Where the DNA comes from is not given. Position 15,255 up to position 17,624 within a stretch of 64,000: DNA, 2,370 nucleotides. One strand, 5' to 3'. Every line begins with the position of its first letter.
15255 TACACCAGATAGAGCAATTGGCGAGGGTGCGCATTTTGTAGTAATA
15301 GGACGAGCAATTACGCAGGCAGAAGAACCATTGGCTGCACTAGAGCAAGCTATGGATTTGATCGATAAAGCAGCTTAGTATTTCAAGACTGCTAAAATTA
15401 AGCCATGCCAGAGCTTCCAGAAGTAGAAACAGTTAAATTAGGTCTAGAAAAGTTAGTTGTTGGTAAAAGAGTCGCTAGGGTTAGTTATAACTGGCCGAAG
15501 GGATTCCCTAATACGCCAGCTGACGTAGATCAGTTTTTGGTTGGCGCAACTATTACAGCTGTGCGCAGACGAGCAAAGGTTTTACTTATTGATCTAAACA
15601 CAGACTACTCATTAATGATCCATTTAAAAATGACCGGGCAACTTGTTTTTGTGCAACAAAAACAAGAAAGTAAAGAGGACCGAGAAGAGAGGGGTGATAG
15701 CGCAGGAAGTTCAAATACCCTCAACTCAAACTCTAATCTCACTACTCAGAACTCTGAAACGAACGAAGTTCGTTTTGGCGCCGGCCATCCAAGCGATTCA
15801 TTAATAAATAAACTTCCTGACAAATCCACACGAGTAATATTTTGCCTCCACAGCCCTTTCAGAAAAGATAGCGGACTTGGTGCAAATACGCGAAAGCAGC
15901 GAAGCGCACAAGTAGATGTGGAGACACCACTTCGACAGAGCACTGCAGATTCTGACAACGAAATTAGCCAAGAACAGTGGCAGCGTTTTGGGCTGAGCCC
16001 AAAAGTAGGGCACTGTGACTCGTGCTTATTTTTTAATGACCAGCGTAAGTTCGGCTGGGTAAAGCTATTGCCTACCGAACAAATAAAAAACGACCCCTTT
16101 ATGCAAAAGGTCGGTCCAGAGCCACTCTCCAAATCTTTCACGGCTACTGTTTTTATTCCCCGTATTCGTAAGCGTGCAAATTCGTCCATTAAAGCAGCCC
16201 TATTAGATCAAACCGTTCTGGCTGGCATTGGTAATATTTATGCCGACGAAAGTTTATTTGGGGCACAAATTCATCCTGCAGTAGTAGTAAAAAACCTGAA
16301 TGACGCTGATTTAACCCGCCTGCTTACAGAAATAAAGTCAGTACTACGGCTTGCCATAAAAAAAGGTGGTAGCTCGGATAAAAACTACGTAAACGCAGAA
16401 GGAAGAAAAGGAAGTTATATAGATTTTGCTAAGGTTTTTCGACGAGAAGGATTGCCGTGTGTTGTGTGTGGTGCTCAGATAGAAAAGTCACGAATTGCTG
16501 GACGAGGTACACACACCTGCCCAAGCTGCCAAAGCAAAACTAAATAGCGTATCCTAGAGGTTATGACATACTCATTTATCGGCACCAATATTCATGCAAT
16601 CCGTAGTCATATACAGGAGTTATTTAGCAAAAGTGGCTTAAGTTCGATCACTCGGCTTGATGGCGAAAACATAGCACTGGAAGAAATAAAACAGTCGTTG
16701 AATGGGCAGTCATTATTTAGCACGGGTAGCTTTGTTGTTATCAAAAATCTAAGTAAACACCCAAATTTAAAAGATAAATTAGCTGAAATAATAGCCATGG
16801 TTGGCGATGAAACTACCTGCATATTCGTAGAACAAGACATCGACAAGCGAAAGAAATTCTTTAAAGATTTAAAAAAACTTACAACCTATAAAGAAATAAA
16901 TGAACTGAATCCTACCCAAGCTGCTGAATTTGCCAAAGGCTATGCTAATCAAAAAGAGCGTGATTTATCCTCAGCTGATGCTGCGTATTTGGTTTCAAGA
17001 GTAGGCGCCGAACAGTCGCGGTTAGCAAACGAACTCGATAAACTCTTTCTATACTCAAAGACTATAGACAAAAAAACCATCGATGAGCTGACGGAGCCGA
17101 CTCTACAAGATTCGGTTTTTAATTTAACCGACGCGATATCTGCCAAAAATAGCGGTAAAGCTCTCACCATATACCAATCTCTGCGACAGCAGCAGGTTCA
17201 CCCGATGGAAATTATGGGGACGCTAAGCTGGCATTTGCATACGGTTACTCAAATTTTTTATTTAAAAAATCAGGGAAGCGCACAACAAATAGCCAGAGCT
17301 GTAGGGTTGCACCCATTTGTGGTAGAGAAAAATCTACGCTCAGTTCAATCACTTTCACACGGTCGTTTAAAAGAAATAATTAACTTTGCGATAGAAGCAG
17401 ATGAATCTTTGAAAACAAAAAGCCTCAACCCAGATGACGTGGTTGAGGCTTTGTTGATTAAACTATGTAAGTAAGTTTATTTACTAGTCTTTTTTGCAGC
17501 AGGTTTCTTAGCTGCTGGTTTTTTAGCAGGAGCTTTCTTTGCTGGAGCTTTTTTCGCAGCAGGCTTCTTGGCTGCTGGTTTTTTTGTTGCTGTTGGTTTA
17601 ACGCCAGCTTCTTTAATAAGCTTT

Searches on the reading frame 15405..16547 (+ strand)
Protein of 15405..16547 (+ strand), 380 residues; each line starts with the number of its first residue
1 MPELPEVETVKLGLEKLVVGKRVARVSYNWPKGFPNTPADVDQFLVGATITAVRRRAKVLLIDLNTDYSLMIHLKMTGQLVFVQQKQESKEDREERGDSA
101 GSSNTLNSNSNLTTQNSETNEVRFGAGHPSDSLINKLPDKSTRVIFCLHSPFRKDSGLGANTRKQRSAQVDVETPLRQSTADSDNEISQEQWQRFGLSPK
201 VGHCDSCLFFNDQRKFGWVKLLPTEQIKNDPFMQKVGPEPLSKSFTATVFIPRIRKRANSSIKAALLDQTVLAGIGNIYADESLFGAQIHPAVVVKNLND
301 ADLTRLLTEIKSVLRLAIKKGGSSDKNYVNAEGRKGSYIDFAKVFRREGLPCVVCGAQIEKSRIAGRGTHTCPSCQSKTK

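Call 76: search_protein_families(library=pfam, proteins=[window:15405-16547:+], max_evalue=0.001)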
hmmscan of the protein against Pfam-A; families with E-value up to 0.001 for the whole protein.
window:15405-16547:+ (380 aa): 3 families
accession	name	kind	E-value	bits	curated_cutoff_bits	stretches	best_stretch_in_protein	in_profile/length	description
PF06831.19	H2TH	-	2.6e-26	91.9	34.7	1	236-324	1-88/93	Formamidopyrimidine-DNA glycosylase H2TH domain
PF01149.29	Fapy_DNA_glyco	-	3.6e-26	92.5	25.5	1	1-92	1-94/117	Formamidopyrimidine-DNA glycosylase N-terminal domain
PF06827.20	zf-FPG_IleRS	-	2.5e-07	30.9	21.3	1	349-377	1-29/30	Zinc finger found in FPG and IleRS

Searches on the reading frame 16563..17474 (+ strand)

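Call 76: search_protein_families(library=pfam, proteins=[window:16563-17474:+], max_evalue=0.001)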
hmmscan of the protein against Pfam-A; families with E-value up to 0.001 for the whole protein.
window:16563-17474:+ (303 aa): 2 families
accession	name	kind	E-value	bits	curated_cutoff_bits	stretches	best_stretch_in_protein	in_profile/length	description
PF21694.2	DNA_pol3_delta_C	-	2.2e-26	92.7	27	1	183-301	2-121/121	DNA polymerase III delta subunit, C-terminal domain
PF06144.19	DNA_pol3_delta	-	0.00019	21.8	21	1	4-112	2-123/124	DNA polymerase III, delta subunit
